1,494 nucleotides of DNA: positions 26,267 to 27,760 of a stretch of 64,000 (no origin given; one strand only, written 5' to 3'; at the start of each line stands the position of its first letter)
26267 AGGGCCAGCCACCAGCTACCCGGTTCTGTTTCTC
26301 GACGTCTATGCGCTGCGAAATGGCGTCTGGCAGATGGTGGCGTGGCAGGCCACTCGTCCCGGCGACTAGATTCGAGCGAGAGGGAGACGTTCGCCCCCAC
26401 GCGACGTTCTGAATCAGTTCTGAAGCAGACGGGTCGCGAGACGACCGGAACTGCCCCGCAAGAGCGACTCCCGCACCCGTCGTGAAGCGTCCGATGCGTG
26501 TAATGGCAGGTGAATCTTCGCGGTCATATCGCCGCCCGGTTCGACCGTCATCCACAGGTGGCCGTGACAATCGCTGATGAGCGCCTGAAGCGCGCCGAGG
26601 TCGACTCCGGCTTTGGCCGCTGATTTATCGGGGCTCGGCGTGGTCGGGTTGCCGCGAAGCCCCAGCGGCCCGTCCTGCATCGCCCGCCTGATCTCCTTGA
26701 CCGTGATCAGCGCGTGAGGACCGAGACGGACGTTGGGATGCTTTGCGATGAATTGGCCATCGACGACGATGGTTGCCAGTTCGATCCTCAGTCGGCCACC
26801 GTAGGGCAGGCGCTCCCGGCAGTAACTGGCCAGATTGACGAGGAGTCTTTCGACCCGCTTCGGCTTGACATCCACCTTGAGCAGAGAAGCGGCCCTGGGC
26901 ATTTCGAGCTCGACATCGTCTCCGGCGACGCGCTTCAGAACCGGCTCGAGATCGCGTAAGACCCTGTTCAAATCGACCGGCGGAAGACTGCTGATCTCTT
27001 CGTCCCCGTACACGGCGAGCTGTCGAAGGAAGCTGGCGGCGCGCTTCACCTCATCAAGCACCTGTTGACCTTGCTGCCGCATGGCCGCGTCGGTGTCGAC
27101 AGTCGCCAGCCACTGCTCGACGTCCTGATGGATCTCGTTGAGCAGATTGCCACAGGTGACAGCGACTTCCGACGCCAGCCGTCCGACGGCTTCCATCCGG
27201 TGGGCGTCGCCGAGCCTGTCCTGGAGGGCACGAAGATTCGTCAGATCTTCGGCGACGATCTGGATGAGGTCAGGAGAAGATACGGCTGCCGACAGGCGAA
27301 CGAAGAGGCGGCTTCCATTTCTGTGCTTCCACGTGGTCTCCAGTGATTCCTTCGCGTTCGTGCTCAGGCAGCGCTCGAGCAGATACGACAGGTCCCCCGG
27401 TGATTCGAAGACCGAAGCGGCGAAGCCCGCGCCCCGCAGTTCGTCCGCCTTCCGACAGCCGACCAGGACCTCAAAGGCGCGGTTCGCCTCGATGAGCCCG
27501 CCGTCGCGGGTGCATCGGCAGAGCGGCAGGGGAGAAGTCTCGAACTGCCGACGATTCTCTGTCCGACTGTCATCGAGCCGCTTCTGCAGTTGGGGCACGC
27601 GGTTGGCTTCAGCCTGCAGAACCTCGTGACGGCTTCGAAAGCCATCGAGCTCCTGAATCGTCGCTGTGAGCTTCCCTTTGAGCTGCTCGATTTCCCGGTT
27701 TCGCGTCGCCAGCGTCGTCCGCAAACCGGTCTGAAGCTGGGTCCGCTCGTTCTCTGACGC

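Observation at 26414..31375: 1653-aa protein: receiver-like head, ~1100-aa coiled-coil stalk, PAS and histidine-kinase-like tail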

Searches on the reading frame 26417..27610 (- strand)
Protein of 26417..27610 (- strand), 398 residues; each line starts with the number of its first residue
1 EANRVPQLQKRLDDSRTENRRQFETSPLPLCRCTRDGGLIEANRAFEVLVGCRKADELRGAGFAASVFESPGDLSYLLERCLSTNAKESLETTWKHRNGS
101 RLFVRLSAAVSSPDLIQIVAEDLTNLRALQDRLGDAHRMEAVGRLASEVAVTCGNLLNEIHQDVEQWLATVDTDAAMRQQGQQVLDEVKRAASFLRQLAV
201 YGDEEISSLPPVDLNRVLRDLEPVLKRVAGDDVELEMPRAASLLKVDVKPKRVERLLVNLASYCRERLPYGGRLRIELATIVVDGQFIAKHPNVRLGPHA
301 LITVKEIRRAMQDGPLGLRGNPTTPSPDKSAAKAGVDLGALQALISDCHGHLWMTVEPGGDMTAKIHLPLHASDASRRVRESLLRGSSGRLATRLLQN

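Call 20: search_solved_structures(query=A1, max_evalue=0.01, show_alignments=2)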
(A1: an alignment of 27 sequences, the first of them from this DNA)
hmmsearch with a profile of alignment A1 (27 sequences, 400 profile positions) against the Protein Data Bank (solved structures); distinct sequences matched with E-value up to 0.01: 13.
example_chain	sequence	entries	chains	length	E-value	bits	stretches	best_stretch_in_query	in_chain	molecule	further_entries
5idj_A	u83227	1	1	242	5.5e-16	61.3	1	133-372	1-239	Histidine kinase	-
3a0r_A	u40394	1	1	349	7.3e-09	37.8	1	16-278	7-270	Sensor protein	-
8vc9_A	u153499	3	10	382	3.9e-06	28.8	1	128-228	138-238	Leptospira virulence regulator B (LvrB) | histidine kinase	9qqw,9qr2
9jfj_A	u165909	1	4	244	8e-06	27.8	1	127-262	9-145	Sensor histidine kinase ZraS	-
3d36_A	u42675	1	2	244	1.6e-05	26.8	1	135-278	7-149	Sporulation kinase B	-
5idm_A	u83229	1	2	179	0.00042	22.2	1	210-375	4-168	Cell cycle histidine kinase CckA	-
10jx_A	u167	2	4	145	0.0013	20.6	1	22-114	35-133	Multi-sensor signal transduction histidine kinase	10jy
8isj_A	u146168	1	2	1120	0.0016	20.2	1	10-134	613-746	Phytochrome A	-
8isi_A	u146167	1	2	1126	0.0016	20.2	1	10-134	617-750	Phytochrome A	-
8iff_A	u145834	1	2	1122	0.0016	20.2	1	10-134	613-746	Phytochrome A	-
8f5z_B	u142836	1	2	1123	0.0016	20.2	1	10-134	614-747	Phytochrome A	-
3bwl_A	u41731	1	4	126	0.0018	20.1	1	7-108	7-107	Sensor protein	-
9p6i_A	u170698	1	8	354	0.0068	18.2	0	99-153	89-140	histidine kinase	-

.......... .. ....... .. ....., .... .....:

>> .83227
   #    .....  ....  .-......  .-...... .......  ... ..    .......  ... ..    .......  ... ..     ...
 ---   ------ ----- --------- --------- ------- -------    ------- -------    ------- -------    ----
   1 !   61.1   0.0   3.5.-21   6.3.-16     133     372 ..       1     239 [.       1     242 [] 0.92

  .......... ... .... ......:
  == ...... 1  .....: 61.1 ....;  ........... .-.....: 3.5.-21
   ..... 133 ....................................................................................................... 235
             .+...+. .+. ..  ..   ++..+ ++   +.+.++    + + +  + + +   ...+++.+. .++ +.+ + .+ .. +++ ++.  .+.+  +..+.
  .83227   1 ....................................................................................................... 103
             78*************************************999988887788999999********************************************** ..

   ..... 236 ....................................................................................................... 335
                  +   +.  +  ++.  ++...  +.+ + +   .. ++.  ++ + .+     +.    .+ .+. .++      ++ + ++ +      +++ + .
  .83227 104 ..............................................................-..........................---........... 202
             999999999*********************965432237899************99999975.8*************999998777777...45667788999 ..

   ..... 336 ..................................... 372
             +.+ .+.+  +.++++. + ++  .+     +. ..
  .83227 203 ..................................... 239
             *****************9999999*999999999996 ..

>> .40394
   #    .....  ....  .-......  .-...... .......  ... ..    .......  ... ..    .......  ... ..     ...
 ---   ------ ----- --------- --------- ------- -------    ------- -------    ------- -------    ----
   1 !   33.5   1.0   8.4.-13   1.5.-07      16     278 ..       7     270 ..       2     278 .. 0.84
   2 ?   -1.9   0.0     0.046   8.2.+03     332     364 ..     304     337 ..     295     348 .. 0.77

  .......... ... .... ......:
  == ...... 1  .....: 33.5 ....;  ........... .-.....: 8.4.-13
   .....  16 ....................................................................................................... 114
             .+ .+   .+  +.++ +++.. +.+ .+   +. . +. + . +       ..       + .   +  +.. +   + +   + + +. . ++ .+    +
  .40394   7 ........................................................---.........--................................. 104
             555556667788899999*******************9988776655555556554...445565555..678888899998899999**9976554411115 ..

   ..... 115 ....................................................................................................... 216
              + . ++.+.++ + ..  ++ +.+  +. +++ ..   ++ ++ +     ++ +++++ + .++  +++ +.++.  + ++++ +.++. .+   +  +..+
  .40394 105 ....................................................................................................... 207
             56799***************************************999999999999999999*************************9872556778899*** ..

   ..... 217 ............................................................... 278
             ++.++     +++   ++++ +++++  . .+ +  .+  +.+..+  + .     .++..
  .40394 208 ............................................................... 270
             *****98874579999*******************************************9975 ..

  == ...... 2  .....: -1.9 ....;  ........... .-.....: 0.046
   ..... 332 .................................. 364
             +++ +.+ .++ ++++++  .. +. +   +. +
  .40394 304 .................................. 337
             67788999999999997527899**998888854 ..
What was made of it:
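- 26990..27241 (-): DHp-like helical hairpin, residues 1379-1462. The H-box remnant '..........' lies at 27140..27169. Val replaces the phospho-accepting His, and a nearly invariant Thr-Cys follows. The profile alignment to CckA 5idj pairs '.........' with 'vAvtCekLL' (call 20).
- On Histidine kinase core (HisKA DHp + HATPase_c CA, CckA-like): Profile against PDB: CckA 5idj at E 5.5e-16 (call 20).
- The DHp-CA part is homologous to CckA at E 5.5e-16, with the H-box aligned residue for residue (call 20).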

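Call 29: predict_structure(alignment_id=A1)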
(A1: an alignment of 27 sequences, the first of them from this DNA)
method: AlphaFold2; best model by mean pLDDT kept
length: 398 residues; sequences in the alignment: 27
mean_pLDDT: 76.2   pTM: 0.41
mean pLDDT of the five models: 76.2, 75.4, 74.0, 68.9, 68.7
residues with pLDDT >= 90: 79; 70-90: 223; 50-70: 48; < 50: 48
segments of 3 or more residues with pLDDT < 50: 312-335, 375-398
pLDDT, mean of each block of 10 residues (from residue 1): 84 90 91 91 92 79 86 93 92 90 94 91 83 67 67 77 82 78 84 77 59 81 84 79 74 83 82 86 77 76 83 39 35 51 74 73 84 53 36 40
secondary structure, 60 per line:
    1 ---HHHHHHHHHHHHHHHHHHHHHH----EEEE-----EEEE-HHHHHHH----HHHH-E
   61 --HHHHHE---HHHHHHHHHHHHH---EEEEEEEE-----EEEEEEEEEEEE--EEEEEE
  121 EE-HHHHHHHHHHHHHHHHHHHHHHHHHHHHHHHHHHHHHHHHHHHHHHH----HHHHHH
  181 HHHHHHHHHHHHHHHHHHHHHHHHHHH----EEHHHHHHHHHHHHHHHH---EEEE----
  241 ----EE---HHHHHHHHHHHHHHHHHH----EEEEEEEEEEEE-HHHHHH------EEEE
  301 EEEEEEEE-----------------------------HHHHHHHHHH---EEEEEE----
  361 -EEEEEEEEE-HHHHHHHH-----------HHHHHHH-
elements in order: H4-25 E30-33 E39-42 H44-50 H55-58 H63-67 H72-84 E88-95 E101-112 E115-122 H124-170 H175-207 H214-229 E233-236 H250-267 E272-283 H285-290 E297-308 H338-347 E351-356 E362-370 H372-379 H391-397
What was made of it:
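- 27245..27535 (-): PAS domain, residues 1281-1377. A helix precedes it. The PAS core ends in the conserved 'EDLT' junction, which runs into the DHp helix. AlphaFold2 pLDDT about 90 (call 29).
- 26990..27241 (-): Model helices at 124-170 and 175-207 (call 29).
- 26501..26971 (-): CA-like (HATPase_c fold) pseudo-catalytic domain, residues 1469-1625.
- N-box '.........' at 26810..26836, with Tyr in place of Asn.
- G1 'DxGxG' replaced by 'EIRRA' at 26678..26707.
- G2 'GTGLGL' replaced by 'AGVDLG' at 26588..26611.
- New conserved motifs: '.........' at 26720..26740 and 'C(G/H)GHLWM' at 26549..26569. Alpha/beta fold with a disordered 'lid' at model residues 312-335 (call 29).
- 26417..26500 (-): Basic C-terminal tail, residues 1626-1653. 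The family-wide motif is R-x(3-4)-R-[WL]-[FL]-x-x at the C-terminus. Median net charge of the last 20 residues is +4. Low pLDDT (call 29).
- On PAS domain: Model pLDDT about 90 (call 29).
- Checked: In the model the PAS core has pLDDT about 90 (call 29).
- The equivalent of the ATP lid is predicted to be disordered (call 29).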

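Call 34: fold_search(model_id=the predicted structure, library=pdb)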
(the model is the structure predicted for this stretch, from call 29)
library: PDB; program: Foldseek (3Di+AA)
matches with E <= 10: 1271; with E <= 0.001: 443
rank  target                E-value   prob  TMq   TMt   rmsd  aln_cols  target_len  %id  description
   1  8a52_A                3.2e-16  1.00  0.28  0.31  16.5       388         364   16  Crystal structure of a chimeric LOV-Histidine kinase SB2F1 (asymmetrical variant, trigonal form with long c-axis) (released 2023-12-27)
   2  8a7f_A                8.5e-16  1.00  0.28  0.30  16.2       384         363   17  Crystal structure of a chimeric LOV-Histidine kinase SB2F1-I66R mutant (asymmetrical variant, trigonal form with long  (released 2024-01-10)
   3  4gcz_B                1.1e-15  1.00  0.29  0.30  25.0       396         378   14  Structure of a blue-light photoreceptor (released 2013-06-19)
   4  8a7h_A                1.8e-15  1.00  0.27  0.28  15.9       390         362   16  Crystal structure of a chimeric LOV-Histidine kinase SB2F1-I66R mutant (light state; asymmetrical variant, trigonal fo (released 2024-01-10)
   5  8a7f_B                2.8e-15  1.00  0.27  0.30  16.6       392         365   16  Crystal structure of a chimeric LOV-Histidine kinase SB2F1-I66R mutant (asymmetrical variant, trigonal form with long  (released 2024-01-10)
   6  8a6x_B                3.0e-15  1.00  0.28  0.30  16.6       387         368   16  Crystal structure of a chimeric LOV-Histidine kinase SB2F1 (asymmetrical variant, trigonal form with long c axis) (released 2024-01-10)
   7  4gcz_A                4.3e-15  1.00  0.29  0.31  21.6       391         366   15  Structure of a blue-light photoreceptor (released 2013-06-19)
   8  8a3u                  9.7e-15  1.00  0.28  0.30  16.4       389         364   17  Crystal structure of a chimeric LOV-Histidine kinase SB2F1 (symmetrical variant, trigonal form with short c-axis) (released 2023-12-20)
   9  9a5d_A                3.1e-13  1.00  0.29  0.20  26.3       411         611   13  Integrative model of WALK-YYCH by crosslinking MS and deep learning (released 2024-09-18)
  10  8f5z_A                5.0e-13  1.00  0.27  0.13  22.3       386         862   15  Composite map of CryoEM structure of Arabidopsis thaliana phytochrome A (released 2023-06-28)
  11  8isj_A                3.4e-12  1.00  0.28  0.14  22.4       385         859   14  Pr conformer of Arabidopsis thaliana phytochrome A - AtphyA-Pr (released 2023-08-09)
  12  8f5z_B                3.5e-12  1.00  0.27  0.13  22.8       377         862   14  Composite map of CryoEM structure of Arabidopsis thaliana phytochrome A (released 2023-06-28)
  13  9qq6_A                3.7e-12  1.00  0.28  0.23  20.4       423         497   14  Structure of the Azotobacter vinelandii NifL-NifA complex (released 2025-06-18)
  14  8isj_B                5.5e-12  1.00  0.27  0.13  24.0       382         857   15  Pr conformer of Arabidopsis thaliana phytochrome A - AtphyA-Pr (released 2023-08-09)
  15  8isk_B                1.7e-11  1.00  0.27  0.13  23.6       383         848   15  Pr conformer of Zea mays phytochrome A1 - ZmphyA1-Pr (released 2023-08-09)
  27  5idj                  6.9e-09  1.00  0.31  0.50  15.3       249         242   21  Bifunctional histidine kinase CckA (domains DHp-CA) in complex with ADP/Mg2+ (released 2016-10-05)
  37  5idm_B                8.3e-08  1.00  0.31  0.65   8.8       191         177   20  Bifunctional histidine kinase CckA (domain, CA) in complex with c-di-GMP and AMPPNP/Mg2+ (released 2016-10-05)
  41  3bwl_B                1.5e-07  1.00  0.26  0.74   2.8       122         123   21  Crystal structure of PAS domain of HTR-like protein from Haloarcula marismortui (released 2008-01-15)
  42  3bwl_D                1.9e-07  1.00  0.26  0.77   2.7       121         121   21  Crystal structure of PAS domain of HTR-like protein from Haloarcula marismortui (released 2008-01-15)
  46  3bwl_A                4.4e-07  1.00  0.26  0.73   3.3       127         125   20  Crystal structure of PAS domain of HTR-like protein from Haloarcula marismortui (released 2008-01-15)
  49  5idm_A                6.1e-07  1.00  0.30  0.63   8.6       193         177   21  Bifunctional histidine kinase CckA (domain, CA) in complex with c-di-GMP and AMPPNP/Mg2+ (released 2016-10-05)
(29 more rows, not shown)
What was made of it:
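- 27245..27535 (-): The Haloarcula PAS domain 3bwl matches at TM 0.73-0.77 (call 34).
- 26501..26971 (-): CckA CA domain 5idm matches at TM 0.63-0.65 (call 34).
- On Histidine kinase core (HisKA DHp + HATPase_c CA, CckA-like): AlphaFold2 model and Foldseek hits to YF1, CckA, LvrB and ZraS (calls 29, 34).
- On PAS domain: 3bwl matches at TM 0.73-0.77 and rmsd 2.7-3.3 (call 34).
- Checked: Its profile hits CckA (5idj) at E 5.5e-16 (call 20), and Foldseek hits the LOV kinase YF1 at 1e-15 to 1e-16 (call 34).
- The PAS-DHp-CA fold matches the dimeric LOV kinase YF1 (4gcz, 8a52) at E 1e-15 to 1e-16 (call 34). The helix before the PAS domain and the DHp of homologous kinases form parallel dimers (4gcz, call 34).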

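Call 37: find_related_loci(query=A1, collection=genome_contigs, flank=10000)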
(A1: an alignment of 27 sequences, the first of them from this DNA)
Query A1 (398 aa) in genome_contigs; peptide patterns used: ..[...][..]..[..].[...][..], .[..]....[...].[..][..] (x = any residue, [..] = any of these).
132 stretches matched a pattern; 75 encode a relative of the query (tblastn E <= 1e-3); 73 distinct loci.
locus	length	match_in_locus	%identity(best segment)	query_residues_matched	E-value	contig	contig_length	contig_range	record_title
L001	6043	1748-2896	62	18-398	2e-150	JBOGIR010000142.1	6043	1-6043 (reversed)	MAG: Vicinamibacterales bacterium isolate M3-S_metawrap_bin.60 k127_2106528, whole genome shotgun sequence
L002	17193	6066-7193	61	1-374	4e-148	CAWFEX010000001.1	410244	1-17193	MAG: uncultured Acidobacteriota bacterium isolate MFD05567.bin.1.209 genome assembly, contig: contig_1116, whole genome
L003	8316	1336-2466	61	1-375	3e-147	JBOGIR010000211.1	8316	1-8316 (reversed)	MAG: Vicinamibacterales bacterium isolate M3-S_metawrap_bin.60 k127_3977053, whole genome shotgun sequence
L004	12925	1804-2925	58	1-374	4e-143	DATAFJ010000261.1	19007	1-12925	MAG TPA_asm: Vicinamibacterales bacterium isolate SMAG_U6800 k141_3130491, whole genome shotgun sequence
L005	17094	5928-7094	56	1-388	5e-140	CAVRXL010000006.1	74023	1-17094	MAG: uncultured Acidobacteriota bacterium isolate MFD06229.bin.1.246 genome assembly, contig: contig_16111, whole genome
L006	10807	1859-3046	58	1-398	1e-139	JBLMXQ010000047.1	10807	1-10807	MAG: Betaproteobacteria bacterium isolate MAG252 PRJNA957066_bin33_renamed_46, whole genome shotgun sequence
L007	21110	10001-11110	59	1-369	2e-138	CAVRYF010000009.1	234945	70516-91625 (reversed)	MAG: uncultured Acidobacteriota bacterium isolate MFD02242.bin.2.257 genome assembly, contig: contig_17358, whole genome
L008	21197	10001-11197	57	1-398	6e-138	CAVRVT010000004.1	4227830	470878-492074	MAG: uncultured Acidobacteriota bacterium isolate MFD02199.bin.1.6 genome assembly, contig: contig_9645, whole genome sh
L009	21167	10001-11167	56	1-388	8e-137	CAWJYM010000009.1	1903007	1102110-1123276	MAG: uncultured Acidobacteriota bacterium isolate MFD06742.bin.1.259 genome assembly, contig: contig_6991, whole genome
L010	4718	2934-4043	59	1-370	6e-137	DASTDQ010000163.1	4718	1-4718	MAG TPA_asm: Vicinamibacterales bacterium isolate SMAG_U825 k141_744408, whole genome shotgun sequence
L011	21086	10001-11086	58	1-370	4e-134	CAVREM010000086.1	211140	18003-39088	MAG: uncultured Acidobacteriota bacterium isolate MFD05176.bin.2.265 genome assembly, contig: contig_67126, whole genome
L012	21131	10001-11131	57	16-390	6e-133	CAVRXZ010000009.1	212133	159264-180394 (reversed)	MAG: uncultured Acidobacteriota bacterium isolate MFD02242.bin.2.305 genome assembly, contig: contig_31092, whole genome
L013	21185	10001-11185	55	1-394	1e-132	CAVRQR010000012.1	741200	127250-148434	MAG: uncultured Acidobacteriota bacterium isolate MFD04850.bin.2.84 genome assembly, contig: contig_40403, whole genome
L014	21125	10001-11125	58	1-375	6e-138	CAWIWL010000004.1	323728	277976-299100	MAG: uncultured Acidobacteriota bacterium isolate MFD04850.bin.1.225 genome assembly, contig: contig_122890, whole genom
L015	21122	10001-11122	56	2-374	4e-132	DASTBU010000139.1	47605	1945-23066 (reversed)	MAG TPA_asm: Vicinamibacterales bacterium isolate SMAG_U774 k141_1559459, whole genome shotgun sequence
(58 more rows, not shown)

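Call 60: search_protein_representatives(alignment_id=A1)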
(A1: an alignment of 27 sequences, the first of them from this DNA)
Query: 27 sequences, 400 profile positions. Proteins with E-value up to 0.001 (for the whole library): 243253; up to 1e-10: 138818; up to 1e-30: 25316. The best 150 are listed.
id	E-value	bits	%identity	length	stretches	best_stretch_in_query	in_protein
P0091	5.0e-182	621.2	-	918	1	1-400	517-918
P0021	8.0e-182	620.6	-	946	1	4-399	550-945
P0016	1.2e-180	616.7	-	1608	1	1-400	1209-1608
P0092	2.8e-179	612.2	-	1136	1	1-400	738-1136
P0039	4.7e-179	611.5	-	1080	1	3-400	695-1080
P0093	2.3e-177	605.9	-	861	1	3-399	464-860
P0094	3.1e-177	605.5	-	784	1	3-399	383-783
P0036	5.3e-177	604.7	-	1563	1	5-399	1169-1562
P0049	6.8e-177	604.4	-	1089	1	3-400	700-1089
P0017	5.0e-174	594.9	-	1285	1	1-386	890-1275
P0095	7.4e-174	594.4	-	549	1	3-400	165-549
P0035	9.1e-173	590.8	-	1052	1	2-399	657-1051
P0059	5.1e-172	588.3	-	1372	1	6-399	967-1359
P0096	9.5e-172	587.4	-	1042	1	2-397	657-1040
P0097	1.1e-171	587.2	-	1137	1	1-396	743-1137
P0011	1.4e-171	586.8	-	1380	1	3-399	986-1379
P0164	8.5e-139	478.9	-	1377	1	1-390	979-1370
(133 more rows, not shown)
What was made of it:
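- Closest known: CckA-type PAS histidine kinases. Different: The score gap to canonical kinases is clear: 290 bits or more for the family (apart from a few truncated family fragments at about 246-284 bits), against 276 or less for canonical kinases (call 60).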
